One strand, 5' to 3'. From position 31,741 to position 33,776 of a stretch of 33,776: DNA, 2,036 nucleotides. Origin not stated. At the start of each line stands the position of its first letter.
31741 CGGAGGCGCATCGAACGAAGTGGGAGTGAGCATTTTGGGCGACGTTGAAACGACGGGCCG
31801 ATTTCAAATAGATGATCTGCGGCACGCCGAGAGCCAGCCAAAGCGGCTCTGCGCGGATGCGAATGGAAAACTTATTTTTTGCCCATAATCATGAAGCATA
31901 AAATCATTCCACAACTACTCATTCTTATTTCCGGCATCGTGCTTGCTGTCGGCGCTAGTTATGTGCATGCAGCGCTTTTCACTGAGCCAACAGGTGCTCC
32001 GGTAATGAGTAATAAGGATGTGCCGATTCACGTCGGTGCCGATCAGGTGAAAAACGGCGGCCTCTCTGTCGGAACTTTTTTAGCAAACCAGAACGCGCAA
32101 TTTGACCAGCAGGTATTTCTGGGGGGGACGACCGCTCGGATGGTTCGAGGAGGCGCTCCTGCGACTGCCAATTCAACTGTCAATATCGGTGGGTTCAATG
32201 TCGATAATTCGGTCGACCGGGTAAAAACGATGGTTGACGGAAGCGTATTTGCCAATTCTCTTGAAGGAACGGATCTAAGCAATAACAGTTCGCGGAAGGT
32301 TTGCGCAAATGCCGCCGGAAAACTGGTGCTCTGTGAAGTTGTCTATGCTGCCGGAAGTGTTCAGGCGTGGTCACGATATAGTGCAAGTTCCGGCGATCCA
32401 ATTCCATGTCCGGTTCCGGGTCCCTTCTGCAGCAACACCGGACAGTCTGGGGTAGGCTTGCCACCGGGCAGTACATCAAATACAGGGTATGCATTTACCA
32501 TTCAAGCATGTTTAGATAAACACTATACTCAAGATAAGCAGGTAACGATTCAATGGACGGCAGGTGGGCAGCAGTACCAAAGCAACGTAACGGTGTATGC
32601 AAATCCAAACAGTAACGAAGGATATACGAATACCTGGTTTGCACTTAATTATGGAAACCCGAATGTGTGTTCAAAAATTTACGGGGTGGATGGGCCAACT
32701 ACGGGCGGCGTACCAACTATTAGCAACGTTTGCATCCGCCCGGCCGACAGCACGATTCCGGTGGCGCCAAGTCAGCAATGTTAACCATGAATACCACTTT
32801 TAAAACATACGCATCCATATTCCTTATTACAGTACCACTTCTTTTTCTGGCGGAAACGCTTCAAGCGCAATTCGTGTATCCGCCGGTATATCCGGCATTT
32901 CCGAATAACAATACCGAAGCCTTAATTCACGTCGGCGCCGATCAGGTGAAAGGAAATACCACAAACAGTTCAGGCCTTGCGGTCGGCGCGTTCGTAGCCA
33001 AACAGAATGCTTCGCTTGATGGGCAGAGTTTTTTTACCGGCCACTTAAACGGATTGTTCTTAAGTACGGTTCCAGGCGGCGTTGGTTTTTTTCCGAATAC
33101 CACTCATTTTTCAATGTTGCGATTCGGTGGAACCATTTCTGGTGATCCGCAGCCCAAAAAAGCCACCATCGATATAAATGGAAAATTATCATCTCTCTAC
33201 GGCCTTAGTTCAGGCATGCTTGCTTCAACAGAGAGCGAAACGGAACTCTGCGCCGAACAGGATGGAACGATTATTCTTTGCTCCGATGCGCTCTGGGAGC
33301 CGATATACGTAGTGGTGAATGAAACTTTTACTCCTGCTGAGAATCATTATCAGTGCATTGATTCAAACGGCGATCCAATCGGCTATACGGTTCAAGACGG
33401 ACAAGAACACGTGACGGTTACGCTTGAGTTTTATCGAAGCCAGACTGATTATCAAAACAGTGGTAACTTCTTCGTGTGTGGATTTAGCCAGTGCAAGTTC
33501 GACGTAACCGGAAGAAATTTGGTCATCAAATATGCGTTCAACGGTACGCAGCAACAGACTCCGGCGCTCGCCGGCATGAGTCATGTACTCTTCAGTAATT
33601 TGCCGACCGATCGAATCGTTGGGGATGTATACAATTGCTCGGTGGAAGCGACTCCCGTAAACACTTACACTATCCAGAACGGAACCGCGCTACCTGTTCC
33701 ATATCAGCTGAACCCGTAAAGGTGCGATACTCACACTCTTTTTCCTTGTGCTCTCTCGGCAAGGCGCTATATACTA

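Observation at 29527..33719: Candidate undescribed cell-surface system: five co-directional genes for a WSxNxGW/Ig-like protein, a mini membrane protein and three paralogs with one shared core and different C-terminal domains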

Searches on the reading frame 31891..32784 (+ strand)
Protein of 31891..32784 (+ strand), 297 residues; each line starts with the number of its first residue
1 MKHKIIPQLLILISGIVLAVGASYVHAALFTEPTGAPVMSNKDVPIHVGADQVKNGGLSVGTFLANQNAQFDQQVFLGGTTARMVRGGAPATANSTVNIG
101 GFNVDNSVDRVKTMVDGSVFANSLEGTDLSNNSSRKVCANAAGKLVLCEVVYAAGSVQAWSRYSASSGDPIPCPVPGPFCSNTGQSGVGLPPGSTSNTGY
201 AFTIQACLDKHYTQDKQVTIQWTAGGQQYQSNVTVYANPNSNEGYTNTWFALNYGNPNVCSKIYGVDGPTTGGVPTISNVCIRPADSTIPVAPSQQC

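Call 6: search_protein_families(library=pfam, proteins=[window:31891-32784:+], max_evalue=1)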
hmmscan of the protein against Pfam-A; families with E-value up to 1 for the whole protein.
window:31891-32784:+ (297 aa): 0 families

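Call 7: search_protein_families(library=ncbifam, proteins=[window:31891-32784:+], max_evalue=1)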
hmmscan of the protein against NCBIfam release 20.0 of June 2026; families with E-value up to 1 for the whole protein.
window:31891-32784:+ (297 aa): 0 families

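Call 8: search_protein_families(library=phrogs, proteins=[window:31891-32784:+], max_evalue=1)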
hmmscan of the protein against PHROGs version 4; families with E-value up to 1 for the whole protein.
window:31891-32784:+ (297 aa): 2 families
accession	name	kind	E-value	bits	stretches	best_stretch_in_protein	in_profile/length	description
phrog_6631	-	unknown function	0.094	13.2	1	211-247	134-172/251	-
phrog_5130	-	unknown function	0.12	13.5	0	210-220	14-24/63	-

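Call 47: predict_structure(alignment_id=A6)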
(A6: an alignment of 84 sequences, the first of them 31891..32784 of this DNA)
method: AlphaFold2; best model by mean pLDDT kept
length: 297 residues; sequences in the alignment: 84
mean_pLDDT: 63.5   pTM: 0.31
mean pLDDT of the five models: 63.5, 61.3, 60.3, 60.3, 59.4
residues with pLDDT >= 90: 18; 70-90: 89; 50-70: 120; < 50: 70
segments of 3 or more residues with pLDDT < 50: 39-43, 155-158, 160-164, 184-198, 256-279, 287-297
pLDDT, mean of each block of 10 residues (from residue 1): 84 95 72 59 57 55 62 71 74 80 81 74 71 84 85 51 50 57 48 47 57 67 71 69 56 48 43 47 48 37
secondary structure, 60 per line:
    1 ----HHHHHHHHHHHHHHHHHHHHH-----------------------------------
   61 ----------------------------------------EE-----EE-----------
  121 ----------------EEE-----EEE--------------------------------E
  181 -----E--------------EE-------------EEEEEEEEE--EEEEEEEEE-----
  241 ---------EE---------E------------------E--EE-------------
elements in order: H5-25 E137-139 E145-147 E216-224 E227-235

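Call 53: fold_search(model_id=the predicted structure, library=pdb)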
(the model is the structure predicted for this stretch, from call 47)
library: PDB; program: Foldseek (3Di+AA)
matches with E <= 10: 76; with E <= 0.001: 0
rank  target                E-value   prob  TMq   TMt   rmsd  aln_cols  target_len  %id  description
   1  4tx4_A                2.0e+00  0.07  0.09  0.26  11.3        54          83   15  Crystal Structure of a Single-Domain Cysteine Protease Inhibitor from Cowpea (Vigna unguiculata) (released 2015-10-14)
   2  4tx4_B                2.1e+00  0.03  0.08  0.21  11.3        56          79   14  Crystal Structure of a Single-Domain Cysteine Protease Inhibitor from Cowpea (Vigna unguiculata) (released 2015-10-14)
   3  9uoz_D                2.6e+00  0.09  0.09  0.23   7.2        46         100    9  Structure of Echinococcus multilocularis Cystatin B (released 2025-08-20)
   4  9uoz_C                2.6e+00  0.09  0.09  0.24   7.0        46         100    9  Structure of Echinococcus multilocularis Cystatin B (released 2025-08-20)
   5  5a4o_A                2.7e+00  0.06  0.09  0.28   9.8        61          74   18  Crystal structure of BPSL1147, a PC4 homolog from Burkholderia pseudomallei K96243 (orthorhombic crystal form) (released 2016-04-06)
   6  9uoz_A                2.9e+00  0.08  0.09  0.23   7.1        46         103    9  Structure of Echinococcus multilocularis Cystatin B (released 2025-08-20)
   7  3mon_A                2.9e+00  0.07  0.10  0.41   5.6        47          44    8  CRYSTAL STRUCTURES OF TWO INTENSELY SWEET PROTEINS (released 1993-10-31)
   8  4i7c_A                3.4e+00  0.08  0.10  0.14   5.0        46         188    9  Siah1 mutant bound to synthetic peptide (ACE)KLRPV(23P)MVRPWVR (released 2013-08-14)
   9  9exf_A                3.4e+00  0.06  0.09  0.07   7.6        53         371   19  Crystal structure of Yeast Clathrin Heavy Chain N-terminal domain bound to YAP1801 peptide (LIDM) (released 2024-11-13)
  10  6vlp                  3.4e+00  0.05  0.10  0.27  10.4        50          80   12  Hop phytocystatin in space group C2221 (released 2020-10-14)
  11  7vww_A                3.9e+00  0.06  0.10  0.26   5.9        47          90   11  X-ray structure of a domain-swapped poly-glutamine Monellin mutant (released 2022-11-16)
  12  5b0v_A                4.4e+00  0.07  0.07  0.08   1.7        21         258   19  Crystal Structure of Marburg virus VP40 Dimer (released 2016-01-20)
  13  9uoz_B                4.4e+00  0.06  0.09  0.24   7.1        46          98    9  Structure of Echinococcus multilocularis Cystatin B (released 2025-08-20)
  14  9uoz_E                4.4e+00  0.06  0.09  0.23   7.1        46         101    9  Structure of Echinococcus multilocularis Cystatin B (released 2025-08-20)
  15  6vlq                  4.4e+00  0.02  0.08  0.21  14.6        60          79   15  Hop phytocystatin in space group P22121 (released 2020-10-14)
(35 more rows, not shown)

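Call 56: search_protein_families(library=pfam, alignment_id=A6, max_evalue=0.01)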
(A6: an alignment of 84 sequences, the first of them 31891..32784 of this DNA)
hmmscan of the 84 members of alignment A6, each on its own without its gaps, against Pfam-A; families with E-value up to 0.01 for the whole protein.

A. member 1, window:31891-32784:+ (297 aa): 0 families

B. families by the number of members that match (of 84 scanned): 5 families
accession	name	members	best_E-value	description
PF08517.17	AXH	2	4.3e-07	Ataxin-1 and HBP1 module (AXH)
PF05203.21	Hom_end_hint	2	1e-05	Hom_end-associated Hint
PF14623.11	Vint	2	7.7e-05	Hint-domain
PF07591.16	PT-HINT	2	0.00032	Pretoxin HINT domain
PF01079.26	Hint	1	0.0014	Hint module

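Call 66: fold_search(model_id=the predicted structure, library=viral)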
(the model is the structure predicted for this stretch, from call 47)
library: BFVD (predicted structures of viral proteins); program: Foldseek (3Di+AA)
matches with E <= 10: 333; with E <= 0.001: 0
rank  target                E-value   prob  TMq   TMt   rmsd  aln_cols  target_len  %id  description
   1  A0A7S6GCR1            6.0e-02  0.11  0.12  0.12  27.6       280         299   12  SGP [Zaire ebolavirus]
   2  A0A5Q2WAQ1            7.1e-02  0.08  0.11  0.08  24.4       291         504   15  (no name in the UniProt tables at hand)
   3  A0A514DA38            7.6e-02  0.06  0.12  0.07  30.3       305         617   13  Uncharacterized protein [Leviviridae sp.]
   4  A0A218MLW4            1.3e-01  0.04  0.10  0.08  57.0       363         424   15  Uncharacterized protein [uncultured virus]
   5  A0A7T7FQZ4            1.4e-01  0.07  0.12  0.08  31.0       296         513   12  Capsid protein [Macrobrachium rosenbergii bidensovirus]
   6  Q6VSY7                1.6e-01  0.04  0.12  0.10  26.9       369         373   11  (no name in the UniProt tables at hand)
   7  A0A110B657            1.6e-01  0.03  0.10  0.05  27.7       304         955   15  (no name in the UniProt tables at hand)
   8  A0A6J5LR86            3.2e-01  0.02  0.09  0.04  27.7       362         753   10  Uncharacterized protein [uncultured Caudovirales phage]
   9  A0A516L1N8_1          4.2e-01  0.04  0.13  0.07  20.6       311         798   14  (no name in the UniProt tables at hand)
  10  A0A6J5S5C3            4.5e-01  0.04  0.09  0.09  22.8       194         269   13  Uncharacterized protein [uncultured Caudovirales phage]
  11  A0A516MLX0            4.5e-01  0.04  0.11  0.07  21.0       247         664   13  (no name in the UniProt tables at hand)
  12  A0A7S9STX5            4.8e-01  0.06  0.11  0.09  26.9       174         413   13  Uncharacterized protein [Virus NIOZ-UU157]
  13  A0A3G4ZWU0            5.1e-01  0.02  0.12  0.09  34.7       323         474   15  Uncharacterized protein [Faunusvirus sp.]
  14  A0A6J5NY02            5.4e-01  0.14  0.08  0.29  10.5        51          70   12  Uncharacterized protein [uncultured Caudovirales phage]
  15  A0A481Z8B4            5.7e-01  0.06  0.17  0.17  26.7       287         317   14  Collagen triple helix repeat protein [Pithovirus LCPAC304]
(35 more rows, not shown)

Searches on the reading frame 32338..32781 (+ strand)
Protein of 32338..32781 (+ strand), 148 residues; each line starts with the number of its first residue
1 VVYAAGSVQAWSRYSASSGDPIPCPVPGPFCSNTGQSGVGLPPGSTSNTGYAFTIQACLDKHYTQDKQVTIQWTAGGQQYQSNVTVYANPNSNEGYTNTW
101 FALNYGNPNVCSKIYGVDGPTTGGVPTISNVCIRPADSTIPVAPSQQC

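Call 82: search_solved_structures(query=window:32338-32781:+, max_evalue=10)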
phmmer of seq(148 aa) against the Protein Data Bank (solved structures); distinct sequences matched with E-value up to 10: 1.
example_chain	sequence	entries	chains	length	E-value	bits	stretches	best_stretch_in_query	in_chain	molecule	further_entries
2eoz_A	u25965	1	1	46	0.3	14.2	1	33-74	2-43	Zinc finger protein 473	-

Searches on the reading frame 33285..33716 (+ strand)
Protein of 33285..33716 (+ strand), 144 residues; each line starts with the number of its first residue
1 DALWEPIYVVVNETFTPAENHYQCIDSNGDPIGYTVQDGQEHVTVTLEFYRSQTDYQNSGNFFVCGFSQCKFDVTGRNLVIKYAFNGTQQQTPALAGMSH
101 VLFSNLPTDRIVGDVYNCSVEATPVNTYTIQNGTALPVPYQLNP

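Call 83: search_solved_structures(query=window:33285-33716:+, max_evalue=10)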
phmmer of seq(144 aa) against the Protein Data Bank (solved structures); distinct sequences matched with E-value up to 10: 0.
